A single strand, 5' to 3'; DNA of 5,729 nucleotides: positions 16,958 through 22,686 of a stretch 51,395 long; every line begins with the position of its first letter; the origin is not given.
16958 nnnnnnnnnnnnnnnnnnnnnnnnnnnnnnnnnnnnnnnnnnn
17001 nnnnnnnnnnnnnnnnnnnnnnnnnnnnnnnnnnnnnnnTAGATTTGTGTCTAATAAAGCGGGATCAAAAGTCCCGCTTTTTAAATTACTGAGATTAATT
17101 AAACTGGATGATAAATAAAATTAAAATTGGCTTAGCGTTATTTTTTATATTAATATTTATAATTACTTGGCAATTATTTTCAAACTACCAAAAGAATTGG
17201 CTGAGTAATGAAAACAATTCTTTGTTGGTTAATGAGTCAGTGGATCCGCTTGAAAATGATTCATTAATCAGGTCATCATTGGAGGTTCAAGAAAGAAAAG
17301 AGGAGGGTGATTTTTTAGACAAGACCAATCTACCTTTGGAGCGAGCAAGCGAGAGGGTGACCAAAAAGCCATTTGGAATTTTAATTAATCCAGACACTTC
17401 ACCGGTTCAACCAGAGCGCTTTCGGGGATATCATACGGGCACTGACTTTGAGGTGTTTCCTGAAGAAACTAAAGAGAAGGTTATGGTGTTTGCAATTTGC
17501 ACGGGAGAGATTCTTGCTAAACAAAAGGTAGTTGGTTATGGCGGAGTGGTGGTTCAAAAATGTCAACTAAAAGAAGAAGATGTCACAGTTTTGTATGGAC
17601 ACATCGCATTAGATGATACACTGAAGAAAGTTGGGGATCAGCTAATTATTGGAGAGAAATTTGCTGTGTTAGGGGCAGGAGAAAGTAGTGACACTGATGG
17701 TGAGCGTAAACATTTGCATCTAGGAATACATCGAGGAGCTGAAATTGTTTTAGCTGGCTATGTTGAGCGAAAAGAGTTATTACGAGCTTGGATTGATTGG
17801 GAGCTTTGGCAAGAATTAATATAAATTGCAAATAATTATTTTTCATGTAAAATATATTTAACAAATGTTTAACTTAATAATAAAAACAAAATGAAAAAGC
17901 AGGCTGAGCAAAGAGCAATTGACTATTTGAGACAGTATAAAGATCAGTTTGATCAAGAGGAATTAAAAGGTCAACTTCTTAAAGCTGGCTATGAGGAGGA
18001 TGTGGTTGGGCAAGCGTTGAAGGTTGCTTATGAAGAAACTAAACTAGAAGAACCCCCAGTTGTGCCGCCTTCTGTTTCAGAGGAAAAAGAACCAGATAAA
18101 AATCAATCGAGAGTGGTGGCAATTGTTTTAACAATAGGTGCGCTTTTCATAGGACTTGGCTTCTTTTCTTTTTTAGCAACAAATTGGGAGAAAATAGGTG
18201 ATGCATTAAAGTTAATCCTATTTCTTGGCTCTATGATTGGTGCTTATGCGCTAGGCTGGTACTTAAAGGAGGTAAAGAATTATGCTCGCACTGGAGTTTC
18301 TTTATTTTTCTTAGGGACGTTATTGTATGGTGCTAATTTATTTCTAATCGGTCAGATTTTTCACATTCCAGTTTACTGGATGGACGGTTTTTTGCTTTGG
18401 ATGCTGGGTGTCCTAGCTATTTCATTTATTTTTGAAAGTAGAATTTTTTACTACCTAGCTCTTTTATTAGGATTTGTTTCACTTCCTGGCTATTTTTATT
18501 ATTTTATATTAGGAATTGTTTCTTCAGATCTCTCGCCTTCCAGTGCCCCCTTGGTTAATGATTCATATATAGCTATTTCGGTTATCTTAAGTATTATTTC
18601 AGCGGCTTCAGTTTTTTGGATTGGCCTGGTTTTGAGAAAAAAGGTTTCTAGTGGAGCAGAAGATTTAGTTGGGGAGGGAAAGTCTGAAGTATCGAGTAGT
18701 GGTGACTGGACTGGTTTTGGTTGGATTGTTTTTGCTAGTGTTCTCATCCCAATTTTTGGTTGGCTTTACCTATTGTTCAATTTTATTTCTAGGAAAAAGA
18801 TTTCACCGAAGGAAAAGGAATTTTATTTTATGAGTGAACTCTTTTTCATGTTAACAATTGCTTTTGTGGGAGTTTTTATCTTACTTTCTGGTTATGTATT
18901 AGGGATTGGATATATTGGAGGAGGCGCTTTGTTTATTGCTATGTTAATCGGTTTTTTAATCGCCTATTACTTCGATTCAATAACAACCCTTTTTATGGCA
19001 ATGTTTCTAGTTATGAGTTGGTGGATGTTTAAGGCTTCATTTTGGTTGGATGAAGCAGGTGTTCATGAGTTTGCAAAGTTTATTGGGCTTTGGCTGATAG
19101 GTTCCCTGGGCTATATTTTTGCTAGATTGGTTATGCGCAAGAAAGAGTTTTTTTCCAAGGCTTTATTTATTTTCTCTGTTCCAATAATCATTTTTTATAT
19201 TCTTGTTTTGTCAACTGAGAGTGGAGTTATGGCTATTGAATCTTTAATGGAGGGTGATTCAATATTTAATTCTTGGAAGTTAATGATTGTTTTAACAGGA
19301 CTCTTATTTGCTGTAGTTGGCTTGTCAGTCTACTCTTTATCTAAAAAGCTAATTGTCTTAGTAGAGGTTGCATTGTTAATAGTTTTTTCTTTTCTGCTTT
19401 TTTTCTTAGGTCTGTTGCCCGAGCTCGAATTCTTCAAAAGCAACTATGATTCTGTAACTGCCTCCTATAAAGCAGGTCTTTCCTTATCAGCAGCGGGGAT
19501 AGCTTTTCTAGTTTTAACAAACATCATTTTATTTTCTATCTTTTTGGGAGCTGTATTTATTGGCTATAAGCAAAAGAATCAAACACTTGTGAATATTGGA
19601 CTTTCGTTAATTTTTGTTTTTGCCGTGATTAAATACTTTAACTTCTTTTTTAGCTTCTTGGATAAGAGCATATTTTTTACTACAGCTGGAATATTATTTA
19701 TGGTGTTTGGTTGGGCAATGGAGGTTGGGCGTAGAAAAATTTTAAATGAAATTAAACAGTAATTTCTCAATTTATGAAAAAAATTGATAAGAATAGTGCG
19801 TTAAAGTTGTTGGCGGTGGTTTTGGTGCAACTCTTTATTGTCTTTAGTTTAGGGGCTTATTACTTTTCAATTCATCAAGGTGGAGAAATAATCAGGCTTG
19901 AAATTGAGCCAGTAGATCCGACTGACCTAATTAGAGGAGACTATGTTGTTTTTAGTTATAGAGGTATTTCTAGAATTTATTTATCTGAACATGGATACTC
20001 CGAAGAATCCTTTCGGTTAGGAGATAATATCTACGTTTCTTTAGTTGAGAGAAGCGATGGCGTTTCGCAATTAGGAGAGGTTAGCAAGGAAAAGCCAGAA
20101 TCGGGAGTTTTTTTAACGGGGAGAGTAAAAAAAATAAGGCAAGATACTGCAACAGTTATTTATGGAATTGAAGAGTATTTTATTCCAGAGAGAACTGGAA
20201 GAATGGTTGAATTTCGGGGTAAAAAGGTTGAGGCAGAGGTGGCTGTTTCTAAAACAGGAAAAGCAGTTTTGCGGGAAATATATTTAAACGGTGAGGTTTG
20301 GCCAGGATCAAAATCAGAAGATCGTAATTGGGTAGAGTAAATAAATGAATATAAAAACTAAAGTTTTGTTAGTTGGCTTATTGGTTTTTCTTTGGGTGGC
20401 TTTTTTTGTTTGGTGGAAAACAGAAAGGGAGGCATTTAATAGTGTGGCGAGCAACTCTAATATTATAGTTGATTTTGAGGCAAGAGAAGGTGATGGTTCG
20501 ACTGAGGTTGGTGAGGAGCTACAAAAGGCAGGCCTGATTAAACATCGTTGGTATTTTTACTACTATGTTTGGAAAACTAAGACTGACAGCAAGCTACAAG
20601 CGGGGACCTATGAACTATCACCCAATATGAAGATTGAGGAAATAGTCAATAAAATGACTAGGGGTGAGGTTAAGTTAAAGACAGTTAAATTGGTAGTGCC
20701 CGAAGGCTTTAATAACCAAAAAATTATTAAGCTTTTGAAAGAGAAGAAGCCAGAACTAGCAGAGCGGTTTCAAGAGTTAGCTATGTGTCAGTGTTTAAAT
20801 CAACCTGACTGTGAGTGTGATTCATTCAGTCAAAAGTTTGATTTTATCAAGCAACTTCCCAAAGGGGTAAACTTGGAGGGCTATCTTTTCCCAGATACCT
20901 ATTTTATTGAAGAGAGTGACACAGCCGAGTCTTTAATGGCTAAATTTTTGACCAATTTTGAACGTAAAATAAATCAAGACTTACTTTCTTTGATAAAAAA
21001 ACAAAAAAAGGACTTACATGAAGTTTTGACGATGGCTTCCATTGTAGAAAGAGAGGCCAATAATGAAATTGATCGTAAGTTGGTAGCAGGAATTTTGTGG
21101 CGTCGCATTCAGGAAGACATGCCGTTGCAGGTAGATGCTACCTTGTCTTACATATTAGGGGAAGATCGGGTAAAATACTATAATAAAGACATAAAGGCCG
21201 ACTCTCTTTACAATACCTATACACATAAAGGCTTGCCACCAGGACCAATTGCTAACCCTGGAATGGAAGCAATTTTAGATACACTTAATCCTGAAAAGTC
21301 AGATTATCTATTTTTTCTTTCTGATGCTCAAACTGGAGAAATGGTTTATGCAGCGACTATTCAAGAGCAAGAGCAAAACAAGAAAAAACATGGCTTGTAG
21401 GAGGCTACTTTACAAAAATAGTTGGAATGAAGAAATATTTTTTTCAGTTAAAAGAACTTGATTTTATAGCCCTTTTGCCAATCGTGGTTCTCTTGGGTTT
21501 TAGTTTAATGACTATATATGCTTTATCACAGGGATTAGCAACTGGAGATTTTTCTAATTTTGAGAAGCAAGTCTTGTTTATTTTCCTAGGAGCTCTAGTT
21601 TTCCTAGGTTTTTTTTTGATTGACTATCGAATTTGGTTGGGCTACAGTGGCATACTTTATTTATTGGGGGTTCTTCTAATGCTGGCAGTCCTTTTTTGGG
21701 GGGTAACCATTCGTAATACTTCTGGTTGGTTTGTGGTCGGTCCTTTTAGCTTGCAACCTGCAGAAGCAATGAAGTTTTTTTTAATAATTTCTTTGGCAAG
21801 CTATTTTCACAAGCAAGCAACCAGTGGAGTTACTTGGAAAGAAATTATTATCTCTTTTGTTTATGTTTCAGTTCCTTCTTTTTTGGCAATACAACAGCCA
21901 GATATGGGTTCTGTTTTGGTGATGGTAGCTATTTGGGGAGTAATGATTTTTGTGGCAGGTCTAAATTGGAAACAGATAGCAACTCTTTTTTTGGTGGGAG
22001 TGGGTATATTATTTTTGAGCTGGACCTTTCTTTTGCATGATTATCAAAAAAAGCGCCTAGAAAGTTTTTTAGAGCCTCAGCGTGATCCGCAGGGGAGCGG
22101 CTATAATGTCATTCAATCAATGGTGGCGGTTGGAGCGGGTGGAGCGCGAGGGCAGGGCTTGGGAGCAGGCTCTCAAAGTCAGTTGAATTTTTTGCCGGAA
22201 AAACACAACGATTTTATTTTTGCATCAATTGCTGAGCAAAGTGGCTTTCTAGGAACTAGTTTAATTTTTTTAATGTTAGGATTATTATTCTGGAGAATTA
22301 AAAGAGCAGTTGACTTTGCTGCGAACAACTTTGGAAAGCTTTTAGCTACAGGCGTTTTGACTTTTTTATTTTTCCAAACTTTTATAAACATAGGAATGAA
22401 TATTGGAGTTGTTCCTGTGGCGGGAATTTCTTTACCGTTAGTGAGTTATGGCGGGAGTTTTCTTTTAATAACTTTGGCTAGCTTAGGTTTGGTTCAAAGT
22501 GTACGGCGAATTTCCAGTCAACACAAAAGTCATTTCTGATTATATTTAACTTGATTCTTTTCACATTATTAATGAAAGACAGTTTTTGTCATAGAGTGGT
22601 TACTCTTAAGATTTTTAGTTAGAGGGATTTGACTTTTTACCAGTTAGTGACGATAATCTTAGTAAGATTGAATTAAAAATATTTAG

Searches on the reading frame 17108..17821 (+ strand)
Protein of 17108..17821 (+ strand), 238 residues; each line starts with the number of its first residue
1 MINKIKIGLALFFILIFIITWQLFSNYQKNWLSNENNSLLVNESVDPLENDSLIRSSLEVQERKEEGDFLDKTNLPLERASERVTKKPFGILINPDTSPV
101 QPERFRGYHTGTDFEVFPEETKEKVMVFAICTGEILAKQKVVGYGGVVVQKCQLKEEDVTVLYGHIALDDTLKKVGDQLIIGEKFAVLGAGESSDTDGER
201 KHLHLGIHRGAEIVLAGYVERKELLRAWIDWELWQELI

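Call 88: search_protein_families(library=pfam, proteins=[window:17108-17821:+], max_evalue=0.00001)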
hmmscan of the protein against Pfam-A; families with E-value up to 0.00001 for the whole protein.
window:17108-17821:+ (238 aa): 1 family
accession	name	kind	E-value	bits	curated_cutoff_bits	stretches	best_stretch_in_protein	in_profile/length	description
PF01551.29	Peptidase_M23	-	9.1e-07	29.4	28.7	1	108-211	2-91/96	Peptidase family M23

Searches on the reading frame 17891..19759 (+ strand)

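Call 63: search_protein_families(library=pfam, proteins=[window:17891-19759:+], max_evalue=0.00001)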
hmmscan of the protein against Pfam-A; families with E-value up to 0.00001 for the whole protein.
window:17891-19759:+ (623 aa): 1 family
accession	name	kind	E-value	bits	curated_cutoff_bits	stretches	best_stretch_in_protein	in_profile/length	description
PF09925.14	DUF2157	-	1.2e-32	113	32.4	1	65-185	24-144/146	Predicted membrane protein (DUF2157)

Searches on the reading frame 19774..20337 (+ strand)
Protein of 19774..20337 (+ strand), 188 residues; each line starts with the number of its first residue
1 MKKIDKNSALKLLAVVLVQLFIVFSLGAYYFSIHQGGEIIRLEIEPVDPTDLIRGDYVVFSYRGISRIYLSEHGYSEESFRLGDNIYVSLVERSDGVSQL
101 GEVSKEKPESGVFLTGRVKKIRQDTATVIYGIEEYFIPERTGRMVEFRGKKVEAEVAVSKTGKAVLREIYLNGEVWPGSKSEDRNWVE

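Call 88: search_protein_families(library=pfam, proteins=[window:19774-20337:+], max_evalue=0.00001)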
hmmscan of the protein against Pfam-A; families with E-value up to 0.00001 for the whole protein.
window:19774-20337:+ (188 aa): 1 family
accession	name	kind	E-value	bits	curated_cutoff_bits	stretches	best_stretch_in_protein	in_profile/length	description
PF14345.11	GDYXXLXY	-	2e-27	96.2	27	1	19-168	1-152/153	GDYXXLXY protein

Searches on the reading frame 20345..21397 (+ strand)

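Call 63: search_protein_families(library=pfam, proteins=[window:20345-21397:+], max_evalue=0.00001)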
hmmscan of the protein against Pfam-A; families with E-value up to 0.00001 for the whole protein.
window:20345-21397:+ (351 aa): 1 family
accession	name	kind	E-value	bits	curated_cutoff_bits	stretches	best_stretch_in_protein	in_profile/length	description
PF02618.21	YceG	-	9.3e-81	271.7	32.4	1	47-348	4-275/275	YceG-like family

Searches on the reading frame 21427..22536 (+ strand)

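Call 63: search_protein_families(library=pfam, proteins=[window:21427-22536:+], max_evalue=0.00001)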
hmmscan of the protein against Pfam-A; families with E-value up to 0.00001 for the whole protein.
window:21427-22536:+ (370 aa): 1 family
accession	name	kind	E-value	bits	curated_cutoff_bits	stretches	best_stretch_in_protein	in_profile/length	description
PF01098.24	FTSW_RODA_SPOVE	-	1.6e-90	304.2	26.4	1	19-362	7-353/356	Cell cycle protein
